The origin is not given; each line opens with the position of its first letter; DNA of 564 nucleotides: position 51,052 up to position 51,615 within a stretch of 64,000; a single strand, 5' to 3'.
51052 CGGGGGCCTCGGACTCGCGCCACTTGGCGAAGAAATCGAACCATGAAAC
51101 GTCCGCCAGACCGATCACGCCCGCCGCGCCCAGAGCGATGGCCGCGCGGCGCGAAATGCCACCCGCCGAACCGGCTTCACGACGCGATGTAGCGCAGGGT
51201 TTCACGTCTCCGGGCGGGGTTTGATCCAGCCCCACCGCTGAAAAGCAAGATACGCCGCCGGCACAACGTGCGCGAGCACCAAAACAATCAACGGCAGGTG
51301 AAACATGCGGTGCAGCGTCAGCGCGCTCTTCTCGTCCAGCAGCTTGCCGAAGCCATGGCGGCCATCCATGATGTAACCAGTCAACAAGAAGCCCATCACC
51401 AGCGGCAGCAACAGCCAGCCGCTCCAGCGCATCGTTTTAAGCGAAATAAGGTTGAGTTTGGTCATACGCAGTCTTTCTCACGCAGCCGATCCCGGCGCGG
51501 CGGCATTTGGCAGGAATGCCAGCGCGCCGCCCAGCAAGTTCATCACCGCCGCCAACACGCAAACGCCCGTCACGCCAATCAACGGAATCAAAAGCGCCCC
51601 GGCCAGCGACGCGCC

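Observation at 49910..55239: AMMECR1/Memo/radical-SAM trio interrupted by a polytopic spermidine-synthase-like membrane protein, embedded in a polyamine gene neighbourhood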

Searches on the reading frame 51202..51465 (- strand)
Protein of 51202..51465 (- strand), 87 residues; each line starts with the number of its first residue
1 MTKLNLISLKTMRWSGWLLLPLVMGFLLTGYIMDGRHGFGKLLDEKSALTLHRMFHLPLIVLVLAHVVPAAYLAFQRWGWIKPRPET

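Call 7: search_protein_families(library=pfam, proteins=[window:51202-51465:-], max_evalue=0.01)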
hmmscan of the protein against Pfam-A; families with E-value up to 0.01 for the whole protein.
window:51202-51465:- (87 aa): 0 families

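Call 8: search_protein_families(library=ncbifam, proteins=[window:51202-51465:-], max_evalue=0.01)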
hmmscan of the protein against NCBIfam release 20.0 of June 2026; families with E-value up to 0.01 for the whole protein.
window:51202-51465:- (87 aa): 0 families

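Call 21: find_homologous_proteins(query=window:51202-51465:-, max_evalue=0.001)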
Query window:51202-51465:- (87 aa): 318 proteins with E <= 0.001 among 320 candidates; the best 120 are listed.
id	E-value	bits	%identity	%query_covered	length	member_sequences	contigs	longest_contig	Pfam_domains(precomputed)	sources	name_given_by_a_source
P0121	4.8e-46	173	89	100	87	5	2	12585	-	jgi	jgi:succinate dehydrogenase/fumarate reductase cytochrome b subunit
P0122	1.2e-43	165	86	100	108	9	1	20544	-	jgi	jgi:hypothetical protein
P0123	2.3e-43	164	86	100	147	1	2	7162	-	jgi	jgi:hypothetical protein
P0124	4.8e-43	163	85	100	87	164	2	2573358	-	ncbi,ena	-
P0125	2.0e-42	161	85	100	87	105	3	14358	-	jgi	-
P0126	2.2e-42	161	87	100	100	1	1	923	-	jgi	jgi:hypothetical protein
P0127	2.3e-42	161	83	100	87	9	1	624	-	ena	-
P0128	2.6e-42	161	88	97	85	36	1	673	-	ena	-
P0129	3.5e-42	160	84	98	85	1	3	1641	-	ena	-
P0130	4.2e-42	160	86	97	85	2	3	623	-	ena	-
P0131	7.4e-42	159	85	100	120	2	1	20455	-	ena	-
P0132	9.8e-42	159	85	98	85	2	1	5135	-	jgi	jgi:hypothetical protein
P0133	4.0e-41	157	86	97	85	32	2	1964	-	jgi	jgi:hypothetical protein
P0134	4.6e-41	157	85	97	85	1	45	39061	-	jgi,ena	jgi:hypothetical protein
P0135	4.9e-41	157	85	97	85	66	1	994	-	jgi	jgi:hypothetical protein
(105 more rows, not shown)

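Call 69: search_protein_families(library=pfam, proteins=[window:51205-51465:-], max_evalue=1)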
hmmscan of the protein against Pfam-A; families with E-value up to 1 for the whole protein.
seq(87 aa): 1 family
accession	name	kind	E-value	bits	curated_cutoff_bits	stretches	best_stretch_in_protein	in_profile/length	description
PF01127.27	Sdh_cyt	-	0.14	12.6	25.8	1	11-66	25-76/122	Succinate dehydrogenase/Fumarate reductase transmembrane subunit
